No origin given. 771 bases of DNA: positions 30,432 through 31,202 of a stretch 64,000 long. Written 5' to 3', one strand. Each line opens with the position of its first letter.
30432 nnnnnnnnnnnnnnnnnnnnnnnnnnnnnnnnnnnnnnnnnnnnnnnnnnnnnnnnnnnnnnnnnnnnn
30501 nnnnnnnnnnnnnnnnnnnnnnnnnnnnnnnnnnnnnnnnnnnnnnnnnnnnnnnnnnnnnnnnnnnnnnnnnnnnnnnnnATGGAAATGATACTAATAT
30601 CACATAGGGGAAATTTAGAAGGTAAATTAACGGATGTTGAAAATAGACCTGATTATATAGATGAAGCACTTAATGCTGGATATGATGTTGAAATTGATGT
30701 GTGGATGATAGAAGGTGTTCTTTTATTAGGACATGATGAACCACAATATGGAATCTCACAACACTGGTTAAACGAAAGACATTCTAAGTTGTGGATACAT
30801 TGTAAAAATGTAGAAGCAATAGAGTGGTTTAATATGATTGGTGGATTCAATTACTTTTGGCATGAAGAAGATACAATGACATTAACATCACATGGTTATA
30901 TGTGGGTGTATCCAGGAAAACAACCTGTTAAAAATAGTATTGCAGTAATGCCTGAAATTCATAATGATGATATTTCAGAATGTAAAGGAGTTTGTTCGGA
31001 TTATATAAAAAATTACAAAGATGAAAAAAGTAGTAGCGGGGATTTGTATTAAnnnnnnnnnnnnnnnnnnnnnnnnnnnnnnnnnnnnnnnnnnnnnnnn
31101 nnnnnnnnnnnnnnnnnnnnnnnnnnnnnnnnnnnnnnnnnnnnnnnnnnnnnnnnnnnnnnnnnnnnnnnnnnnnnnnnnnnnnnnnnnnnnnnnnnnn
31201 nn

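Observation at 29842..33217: Satellite glycan/small-molecule modification cluster: unknown, GDPD, Nudix, cupin, sulfotransferase-like fusion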

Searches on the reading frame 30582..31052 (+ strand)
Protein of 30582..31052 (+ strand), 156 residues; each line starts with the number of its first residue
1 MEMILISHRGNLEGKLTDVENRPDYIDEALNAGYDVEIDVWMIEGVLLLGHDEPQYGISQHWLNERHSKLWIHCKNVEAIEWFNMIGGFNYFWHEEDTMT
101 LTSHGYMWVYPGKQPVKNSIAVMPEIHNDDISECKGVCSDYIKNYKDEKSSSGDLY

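Call 3: search_protein_families(library=pfam, proteins=[window:30582-31052:+], max_evalue=1)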
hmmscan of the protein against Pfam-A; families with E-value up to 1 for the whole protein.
window:30582-31052:+ (156 aa): 1 family
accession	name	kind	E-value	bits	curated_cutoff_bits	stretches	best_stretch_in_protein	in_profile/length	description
PF22578.2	GGR_cat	-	0.058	13.7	27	1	103-150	30-76/88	Geranylgeranyl reductase catalytic domain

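Call 4: search_protein_families(library=phrogs, proteins=[window:30582-31052:+], max_evalue=0.1)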
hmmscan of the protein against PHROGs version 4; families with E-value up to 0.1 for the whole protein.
window:30582-31052:+ (156 aa): 2 families
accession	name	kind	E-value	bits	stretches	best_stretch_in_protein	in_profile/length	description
phrog_34507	-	unknown function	4.5e-35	122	1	3-131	7-134/167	-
phrog_35903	-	unknown function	0.068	14.9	0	63-92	1-30/66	-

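Call 12: search_protein_families(library=ncbifam, proteins=[window:30582-31052:+], max_evalue=1)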
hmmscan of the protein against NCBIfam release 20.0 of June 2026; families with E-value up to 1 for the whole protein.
window:30582-31052:+ (156 aa): 0 families

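Call 15: list_cluster_members(proteins=[P0001, window:30582-31052:+, window:31407-31727:+, window:29842-30591:+, window:31021-31407:+])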
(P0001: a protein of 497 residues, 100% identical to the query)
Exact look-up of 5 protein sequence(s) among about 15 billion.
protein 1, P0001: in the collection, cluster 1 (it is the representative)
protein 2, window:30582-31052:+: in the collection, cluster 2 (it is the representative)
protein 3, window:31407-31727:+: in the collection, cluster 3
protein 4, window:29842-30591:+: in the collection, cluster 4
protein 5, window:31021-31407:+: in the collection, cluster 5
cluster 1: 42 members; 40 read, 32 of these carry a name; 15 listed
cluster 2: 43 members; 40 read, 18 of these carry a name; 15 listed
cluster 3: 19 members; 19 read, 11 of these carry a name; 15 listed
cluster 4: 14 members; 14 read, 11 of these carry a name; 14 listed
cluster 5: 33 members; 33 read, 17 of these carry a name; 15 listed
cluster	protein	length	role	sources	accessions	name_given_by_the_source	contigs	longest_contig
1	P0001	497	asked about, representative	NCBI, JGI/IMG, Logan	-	hypothetical protein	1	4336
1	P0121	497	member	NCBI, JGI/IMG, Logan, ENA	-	hypothetical protein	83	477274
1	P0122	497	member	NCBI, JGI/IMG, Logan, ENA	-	hypothetical protein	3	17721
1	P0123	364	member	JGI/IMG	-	hypothetical protein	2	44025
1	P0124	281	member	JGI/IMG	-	hypothetical protein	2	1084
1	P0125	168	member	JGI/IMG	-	hypothetical protein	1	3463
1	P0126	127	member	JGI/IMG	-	hypothetical protein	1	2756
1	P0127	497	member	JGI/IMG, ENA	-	hypothetical protein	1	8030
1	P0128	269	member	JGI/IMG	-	hypothetical protein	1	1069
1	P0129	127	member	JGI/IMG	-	hypothetical protein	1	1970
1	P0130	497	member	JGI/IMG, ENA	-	hypothetical protein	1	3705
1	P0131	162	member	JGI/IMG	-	hypothetical protein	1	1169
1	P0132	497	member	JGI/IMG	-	hypothetical protein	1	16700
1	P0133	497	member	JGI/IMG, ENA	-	hypothetical protein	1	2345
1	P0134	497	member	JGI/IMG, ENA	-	hypothetical protein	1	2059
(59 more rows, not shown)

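Call 20: search_solved_structures(query=window:30582-31052:+, max_evalue=10, show_alignments=3)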
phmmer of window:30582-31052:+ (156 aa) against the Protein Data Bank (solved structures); distinct sequences matched with E-value up to 10: 10.
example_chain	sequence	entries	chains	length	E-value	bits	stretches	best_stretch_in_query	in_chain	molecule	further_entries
7e0v_A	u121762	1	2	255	0.21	14.7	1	3-54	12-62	Glycerophosphodiester phosphodiesterase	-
2b7y_A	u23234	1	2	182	0.34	14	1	77-123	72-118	Favin beta chain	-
1lem_A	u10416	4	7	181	0.78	12.8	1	78-125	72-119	LECTIN | LENTIL LECTIN | LENTIL LECTIN (ALPHA CHAIN)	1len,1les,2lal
2hq0_A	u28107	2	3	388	1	12.4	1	28-72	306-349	Sugar ABC transporter, sugar-binding protein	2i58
2heu_A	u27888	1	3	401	1.1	12.3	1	28-72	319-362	Sugar ABC transporter, sugar-binding protein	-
2hfb_A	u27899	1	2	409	1.1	12.3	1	28-72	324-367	Sugar ABC transporter, sugar-binding protein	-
6pql_A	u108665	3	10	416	1.1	12.3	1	28-72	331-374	ABC transporter sugar-binding protein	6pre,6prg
1lgb_A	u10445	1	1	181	1.5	11.8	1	78-125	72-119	LEGUME ISOLECTIN II (ALPHA CHAIN)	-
1loa_A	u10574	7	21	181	1.6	11.8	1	78-125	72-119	LEGUME ISOLECTIN I (ALPHA CHAIN)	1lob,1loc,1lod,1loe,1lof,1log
1lof_C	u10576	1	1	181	1.6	11.8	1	78-125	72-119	LEGUME ISOLECTIN I (ALPHA CHAIN)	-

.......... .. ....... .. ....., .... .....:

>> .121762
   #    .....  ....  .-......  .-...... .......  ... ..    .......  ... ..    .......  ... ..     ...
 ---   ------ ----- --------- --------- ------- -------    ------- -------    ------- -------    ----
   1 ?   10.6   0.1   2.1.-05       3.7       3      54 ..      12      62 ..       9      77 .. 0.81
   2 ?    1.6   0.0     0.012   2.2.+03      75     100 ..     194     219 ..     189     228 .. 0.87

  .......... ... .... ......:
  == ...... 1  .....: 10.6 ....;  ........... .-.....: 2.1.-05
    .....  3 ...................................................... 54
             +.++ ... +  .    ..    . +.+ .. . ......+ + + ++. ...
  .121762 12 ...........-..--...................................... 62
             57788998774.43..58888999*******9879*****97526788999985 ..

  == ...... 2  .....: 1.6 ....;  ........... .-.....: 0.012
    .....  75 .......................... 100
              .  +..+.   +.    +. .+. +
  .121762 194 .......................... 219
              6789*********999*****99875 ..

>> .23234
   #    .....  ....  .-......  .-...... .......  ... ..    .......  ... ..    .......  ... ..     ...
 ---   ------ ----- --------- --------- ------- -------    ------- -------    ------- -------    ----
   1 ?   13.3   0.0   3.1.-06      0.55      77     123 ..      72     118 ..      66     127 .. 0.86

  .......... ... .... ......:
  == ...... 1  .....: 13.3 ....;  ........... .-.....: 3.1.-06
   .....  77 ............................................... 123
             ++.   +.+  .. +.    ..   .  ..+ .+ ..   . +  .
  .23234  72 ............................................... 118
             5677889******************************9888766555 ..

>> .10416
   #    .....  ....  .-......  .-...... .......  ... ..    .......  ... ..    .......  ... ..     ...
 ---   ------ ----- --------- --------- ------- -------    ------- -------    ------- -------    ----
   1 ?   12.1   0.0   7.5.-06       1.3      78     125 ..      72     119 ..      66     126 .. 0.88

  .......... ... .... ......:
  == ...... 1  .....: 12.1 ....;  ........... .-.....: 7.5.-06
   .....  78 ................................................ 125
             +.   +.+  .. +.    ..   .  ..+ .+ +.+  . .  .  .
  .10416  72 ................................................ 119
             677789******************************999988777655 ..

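Call 22: find_homologous_proteins(query=window:30582-31052:+, max_evalue=0.001)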
Query window:30582-31052:+ (156 aa): 7030 proteins with E <= 0.001 among 7039 candidates; the best 120 are listed.
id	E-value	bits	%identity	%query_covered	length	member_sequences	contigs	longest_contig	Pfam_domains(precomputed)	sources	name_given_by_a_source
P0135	3.0e-105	367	100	100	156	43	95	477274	-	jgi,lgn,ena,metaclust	jgi:hypothetical protein|metaclust:\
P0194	4.1e-95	334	90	100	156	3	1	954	-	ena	-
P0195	1.3e-94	333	90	99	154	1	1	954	-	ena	-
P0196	1.5e-94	333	90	100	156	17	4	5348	-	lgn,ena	-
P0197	3.8e-94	331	89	100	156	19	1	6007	-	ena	-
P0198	4.0e-83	295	83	93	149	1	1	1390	-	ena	-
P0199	7.0e-83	295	83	94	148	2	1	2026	-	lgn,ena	-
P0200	3.0e-81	289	82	92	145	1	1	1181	-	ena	-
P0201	1.2e-80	287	82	93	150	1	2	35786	-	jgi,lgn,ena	jgi:hypothetical protein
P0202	3.8e-80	286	81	92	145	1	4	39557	-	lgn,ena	-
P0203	1.3e-79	284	79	93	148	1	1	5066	-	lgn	-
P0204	1.0e-78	281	77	92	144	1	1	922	-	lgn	-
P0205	1.7e-78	280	77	93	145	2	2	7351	-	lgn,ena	-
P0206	1.9e-78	280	77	93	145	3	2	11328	-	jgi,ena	jgi:hypothetical protein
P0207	2.2e-78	280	77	93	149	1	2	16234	-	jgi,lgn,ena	-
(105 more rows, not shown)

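Call 24: search_dna_similar(query=window:30582-31052:+, collection=phages, mode=protein, max_rows=15, max_evalue=0.001)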
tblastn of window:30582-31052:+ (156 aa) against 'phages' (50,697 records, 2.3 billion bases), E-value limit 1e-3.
Records with a match: 17; places in all: 17; records where one place covers at least 80% of the query: 17.
Best place of each record, by identity: <60% 17.
By first word of the organism name: Synechococcus 17.
By host as written in the record: Synechococcus sp. 5; Parasynechococcus marenigrum WH 8102 3; Synechoccus sp. 2; Synechococcus sp. WH 7803 2; Synechococcus sp. WH8017 2; Synechococcus str. WH8109 2; Synechococcus sp. MIT S9220 1.
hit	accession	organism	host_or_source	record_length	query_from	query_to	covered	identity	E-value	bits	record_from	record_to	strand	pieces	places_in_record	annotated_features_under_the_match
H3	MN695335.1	Synechococcus phage B23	Synechoccus sp.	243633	2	142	90%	49.7%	3e-37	140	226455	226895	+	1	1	hypothetical protein | glucose-1-phosphate thymidylyltransferase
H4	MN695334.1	Synechococcus phage B3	Synechoccus sp.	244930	2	142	90%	49.7%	3e-37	140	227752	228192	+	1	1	hypothetical protein | glucose-1-phosphate thymidylyltransferase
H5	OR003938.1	Synechococcus phage DSL-LC03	Synechococcus sp.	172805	3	142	90%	49.7%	1e-38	144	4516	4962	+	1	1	glycerophosphoryl diester phosphodiesterase | HAD-superfamily hydrolase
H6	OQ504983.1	Synechococcus phage S-8S55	Parasynechococcus marenigrum WH 8102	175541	3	146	92%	44.7%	4e-35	134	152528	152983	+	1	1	hypothetical protein (x2) | HAD-superfamily hydrolase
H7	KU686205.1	Synechococcus phage S-CAM9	Synechococcus sp.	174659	3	146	92%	44.1%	2e-35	134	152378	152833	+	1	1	hypothetical protein (x2) | HAD-superfamily hydrolase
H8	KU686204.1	Synechococcus phage S-CAM9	Synechococcus sp.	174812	3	146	92%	44.1%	2e-35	134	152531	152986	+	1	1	hypothetical protein (x2) | HAD-superfamily hydrolase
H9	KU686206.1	Synechococcus phage S-CAM9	Synechococcus sp.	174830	3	146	92%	44.1%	2e-35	134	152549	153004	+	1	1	hypothetical protein (x2) | HAD-superfamily hydrolase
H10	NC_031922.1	Synechococcus phage S-CAM9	Synechococcus sp.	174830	3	146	92%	44.1%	2e-35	134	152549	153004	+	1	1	hypothetical protein (x2) | HAD-superfamily hydrolase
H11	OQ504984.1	Synechococcus phage S-8S56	Parasynechococcus marenigrum WH 8102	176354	3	146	92%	44.1%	2e-34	132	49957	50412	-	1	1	hypothetical protein (x2) | HAD-superfamily hydrolase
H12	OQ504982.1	Synechococcus phage S-8S53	Parasynechococcus marenigrum WH 8102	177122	3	146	92%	44.1%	2e-34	132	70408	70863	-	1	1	hypothetical protein (x2) | HAD-superfamily hydrolase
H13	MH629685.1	Synechococcus virus S-PRM1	Synechococcus sp. WH 7803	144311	3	146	92%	44.1%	9e-34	130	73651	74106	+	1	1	hypothetical protein (x2) | HAD-superfamily hydrolase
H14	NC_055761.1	Synechococcus virus S-PRM1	Synechococcus sp. WH 7803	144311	3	146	92%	44.1%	9e-34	130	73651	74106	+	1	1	hypothetical protein (x2) | HAD-superfamily hydrolase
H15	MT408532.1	Synechococcus phage SynMITS9220M01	Synechococcus sp. MIT S9220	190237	3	141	89%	41.2%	1e-30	121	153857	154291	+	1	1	hypothetical protein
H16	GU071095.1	Synechococcus phage S-SM2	Synechococcus sp. WH8017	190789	3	141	89%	41.2%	2e-27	112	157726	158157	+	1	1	hypothetical protein | phosphoheptose isomerase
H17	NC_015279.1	Synechococcus phage S-SM2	Synechococcus sp. WH8017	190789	3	141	89%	41.2%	2e-27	112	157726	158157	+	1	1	hypothetical protein | phosphoheptose isomerase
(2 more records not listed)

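Call 36: get_annotated_region(hit=H5, flank=6000)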
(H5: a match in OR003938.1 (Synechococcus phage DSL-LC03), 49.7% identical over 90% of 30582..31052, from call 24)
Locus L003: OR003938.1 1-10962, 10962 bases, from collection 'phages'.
description: Synechococcus phage DSL-LC03, complete genome.
organism: Synechococcus phage DSL-LC03 (NCBI taxid 3058961)
taxonomy: Viruses; Duplodnaviria; Heunggongvirae; Uroviricota; Caudoviricetes; Kyanoviridae
host: Synechococcus sp.; source: water sample of Dishui Lake; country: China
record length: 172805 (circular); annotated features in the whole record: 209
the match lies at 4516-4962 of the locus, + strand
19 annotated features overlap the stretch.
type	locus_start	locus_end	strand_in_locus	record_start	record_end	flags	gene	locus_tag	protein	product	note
CDS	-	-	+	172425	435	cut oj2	-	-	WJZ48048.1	alpha-1,2-fucosyltransferase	-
CDS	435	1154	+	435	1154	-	-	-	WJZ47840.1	glycosyltransferase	-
CDS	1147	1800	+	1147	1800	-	-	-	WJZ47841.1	hypothetical protein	-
CDS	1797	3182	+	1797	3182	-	-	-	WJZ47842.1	glucose-1-phosphate thymidylyltransferase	-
CDS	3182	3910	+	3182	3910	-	-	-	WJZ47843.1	hypothetical protein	-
CDS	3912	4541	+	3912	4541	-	-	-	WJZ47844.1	HAD-superfamily hydrolase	-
CDS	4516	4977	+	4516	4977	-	-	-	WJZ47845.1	glycerophosphoryl diester phosphodiesterase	-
CDS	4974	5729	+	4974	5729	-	-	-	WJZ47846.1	hypothetical protein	-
CDS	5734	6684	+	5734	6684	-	-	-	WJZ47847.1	glycosyltransferase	-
CDS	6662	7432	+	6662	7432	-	-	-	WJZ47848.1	glucosyltransferase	-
CDS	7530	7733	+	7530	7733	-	-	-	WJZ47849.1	high light inducible protein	-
CDS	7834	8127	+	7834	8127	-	-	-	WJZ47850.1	ferredoxin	-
CDS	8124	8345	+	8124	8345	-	-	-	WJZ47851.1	hypothetical protein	-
CDS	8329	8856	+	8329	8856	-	-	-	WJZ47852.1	peroxiredoxin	-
CDS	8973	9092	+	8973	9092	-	-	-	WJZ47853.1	high light inducible protein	-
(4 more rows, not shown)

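Call 37: get_annotated_region(hit=H10, flank=6000)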
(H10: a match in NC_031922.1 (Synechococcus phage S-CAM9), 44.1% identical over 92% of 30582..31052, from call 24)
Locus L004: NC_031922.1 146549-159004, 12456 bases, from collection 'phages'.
description: Synechococcus phage S-CAM9 isolate 1109NB16, complete genome.
organism: Synechococcus phage S-CAM9 (NCBI taxid 1883369)
taxonomy: Viruses; Duplodnaviria; Heunggongvirae; Uroviricota; Caudoviricetes; Kyanoviridae; Kanaloavirus; Kanaloavirus scam9
host: Synechococcus sp.; source: -; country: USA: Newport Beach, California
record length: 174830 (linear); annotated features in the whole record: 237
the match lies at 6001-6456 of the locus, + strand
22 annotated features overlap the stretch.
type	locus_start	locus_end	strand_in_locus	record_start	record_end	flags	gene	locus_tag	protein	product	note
CDS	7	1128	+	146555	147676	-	-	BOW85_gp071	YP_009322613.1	nucleotide-sugar epimerase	-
CDS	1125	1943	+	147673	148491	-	-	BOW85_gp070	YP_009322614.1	glycosyltransferase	-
CDS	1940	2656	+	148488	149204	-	-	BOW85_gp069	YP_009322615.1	glycosyltransferase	-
CDS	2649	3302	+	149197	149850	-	-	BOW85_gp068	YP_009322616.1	hypothetical protein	-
CDS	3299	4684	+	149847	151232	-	-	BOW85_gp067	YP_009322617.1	nucleoside-diphosphate-sugar pyrophosphorylase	involved in lipopolysaccharide biosynthesis; translation initiation factor 2B, gamma/epsilon subunits ...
CDS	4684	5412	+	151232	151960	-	-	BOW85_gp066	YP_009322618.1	hypothetical protein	-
CDS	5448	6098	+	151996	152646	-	-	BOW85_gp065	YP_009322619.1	HAD-superfamily hydrolase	-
CDS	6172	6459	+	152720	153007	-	-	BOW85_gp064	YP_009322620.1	hypothetical protein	-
CDS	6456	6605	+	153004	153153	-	-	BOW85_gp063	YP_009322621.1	hypothetical protein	-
CDS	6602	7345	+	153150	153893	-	-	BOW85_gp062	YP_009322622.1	hypothetical protein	-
CDS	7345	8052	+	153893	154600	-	-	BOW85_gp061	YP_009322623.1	hypothetical protein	-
CDS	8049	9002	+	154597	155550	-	-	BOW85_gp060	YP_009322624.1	glycosyltransferase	COG0438: Glycosyltransferase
CDS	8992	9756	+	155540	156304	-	-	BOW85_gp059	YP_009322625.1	glucosyltransferase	-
CDS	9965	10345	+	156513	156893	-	-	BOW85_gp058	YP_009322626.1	hypothetical protein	-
CDS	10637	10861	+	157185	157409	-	-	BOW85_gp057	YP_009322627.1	high light inducible protein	-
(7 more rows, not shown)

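Call 38: get_annotated_region(hit=H17, flank=6000)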
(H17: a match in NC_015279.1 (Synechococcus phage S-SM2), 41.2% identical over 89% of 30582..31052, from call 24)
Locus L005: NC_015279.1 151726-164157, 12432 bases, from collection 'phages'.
description: Synechococcus phage S-SM2, complete genome.
organism: Synechococcus phage S-SM2 (NCBI taxid 444860)
taxonomy: Viruses; Duplodnaviria; Heunggongvirae; Uroviricota; Caudoviricetes; Kyanoviridae; Nilusvirus; Nilusvirus ssm2
host: Synechococcus sp. WH8017; source: -; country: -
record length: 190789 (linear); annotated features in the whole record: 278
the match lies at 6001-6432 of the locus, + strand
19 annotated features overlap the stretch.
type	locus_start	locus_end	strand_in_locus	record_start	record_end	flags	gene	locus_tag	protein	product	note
CDS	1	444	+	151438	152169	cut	-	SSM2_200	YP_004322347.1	putative carbohydrate kinase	T4-LIKE GC: 305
CDS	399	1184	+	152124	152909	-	-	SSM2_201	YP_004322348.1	hypothetical protein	T4-LIKE GC: 1245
CDS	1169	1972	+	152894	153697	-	-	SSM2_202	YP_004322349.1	nucleotide-sugar epimerase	T4-LIKE GC: 308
CDS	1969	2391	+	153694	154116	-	-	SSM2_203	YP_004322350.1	bifunctional heptose 7-phosphate kinase/heptose 1-phosphate adenyltransferase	T4-LIKE GC: 304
CDS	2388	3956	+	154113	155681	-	-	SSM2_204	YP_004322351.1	dN-sugar pyrophosphorylase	T4-LIKE GC: 1246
CDS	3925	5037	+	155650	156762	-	-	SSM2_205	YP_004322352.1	hypothetical protein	T4-LIKE GC: 1247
CDS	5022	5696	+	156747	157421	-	-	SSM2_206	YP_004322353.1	class II aldolase/adducin family protein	T4-LIKE GC: 1248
CDS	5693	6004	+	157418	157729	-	-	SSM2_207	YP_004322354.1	phosphoheptose isomerase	T4-LIKE GC: 306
CDS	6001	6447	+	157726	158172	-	-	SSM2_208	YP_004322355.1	hypothetical protein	T4-LIKE GC: 1249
CDS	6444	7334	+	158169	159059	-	-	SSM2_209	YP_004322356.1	capsular polysaccharide biosynthesis protein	T4-LIKE GC: 1250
CDS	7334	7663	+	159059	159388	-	-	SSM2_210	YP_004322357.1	phosphoheptose isomerase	T4-LIKE GC: 306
CDS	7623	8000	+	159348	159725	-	-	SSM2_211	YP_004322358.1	cysteine dioxygenase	T4-LIKE GC: 307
CDS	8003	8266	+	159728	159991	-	-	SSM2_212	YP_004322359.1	hypothetical protein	T4-LIKE GC: 1251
CDS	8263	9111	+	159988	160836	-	-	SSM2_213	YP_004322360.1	glycosyltransferase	T4-LIKE GC: 1252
CDS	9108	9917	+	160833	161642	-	-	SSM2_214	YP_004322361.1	hypothetical protein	T4-LIKE GC: 1253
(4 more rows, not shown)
